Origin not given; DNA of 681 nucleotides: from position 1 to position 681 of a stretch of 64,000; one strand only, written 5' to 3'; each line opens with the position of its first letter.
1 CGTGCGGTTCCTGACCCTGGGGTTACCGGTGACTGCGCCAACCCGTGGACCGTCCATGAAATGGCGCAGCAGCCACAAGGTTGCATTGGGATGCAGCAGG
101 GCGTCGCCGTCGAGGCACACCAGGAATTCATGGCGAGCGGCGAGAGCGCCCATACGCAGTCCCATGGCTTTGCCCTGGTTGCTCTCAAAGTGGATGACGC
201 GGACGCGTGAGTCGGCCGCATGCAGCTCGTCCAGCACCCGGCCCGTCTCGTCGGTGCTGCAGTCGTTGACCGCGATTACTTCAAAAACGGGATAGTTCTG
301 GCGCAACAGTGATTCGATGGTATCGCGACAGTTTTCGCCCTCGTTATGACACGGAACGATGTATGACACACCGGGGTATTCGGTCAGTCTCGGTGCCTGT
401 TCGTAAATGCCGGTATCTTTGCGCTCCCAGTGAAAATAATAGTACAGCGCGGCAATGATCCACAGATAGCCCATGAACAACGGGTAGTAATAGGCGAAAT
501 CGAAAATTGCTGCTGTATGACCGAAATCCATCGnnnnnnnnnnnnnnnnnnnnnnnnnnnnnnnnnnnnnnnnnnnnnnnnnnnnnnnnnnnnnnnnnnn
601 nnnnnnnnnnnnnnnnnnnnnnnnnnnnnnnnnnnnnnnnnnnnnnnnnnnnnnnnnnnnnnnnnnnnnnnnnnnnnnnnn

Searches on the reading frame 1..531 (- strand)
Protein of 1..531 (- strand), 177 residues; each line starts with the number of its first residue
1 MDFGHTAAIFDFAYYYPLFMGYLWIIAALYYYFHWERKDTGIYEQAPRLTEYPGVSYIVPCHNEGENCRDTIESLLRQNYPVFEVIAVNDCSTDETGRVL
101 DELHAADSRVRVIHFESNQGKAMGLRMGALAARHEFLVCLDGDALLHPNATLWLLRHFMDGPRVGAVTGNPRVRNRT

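Call 82: search_protein_families(library=pfam, proteins=[window:1-531:-], max_evalue=0.001)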
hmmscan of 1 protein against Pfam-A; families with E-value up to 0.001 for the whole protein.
window:1-531:- (177 aa): 3 families
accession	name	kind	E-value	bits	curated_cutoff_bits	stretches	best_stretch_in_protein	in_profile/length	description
PF00535.33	Glycos_transf_2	-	1.1e-29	103.9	23.3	1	56-173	1-117/168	Glycosyl transferase family 2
PF13641.12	Glyco_tranf_2_3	-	8.9e-19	68.8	27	1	53-176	1-128/230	Glycosyltransferase like family 2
PF10111.15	Glyco_tranf_2_2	-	0.0001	22.4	27.3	1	57-148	2-96/276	Glycosyltransferase like family 2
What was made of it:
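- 1..531 (-): 5' part of pgaC (glycosyltransferase), cut by the end of the window. Pfam Glycos_transf_2 1e-29 (call 82).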
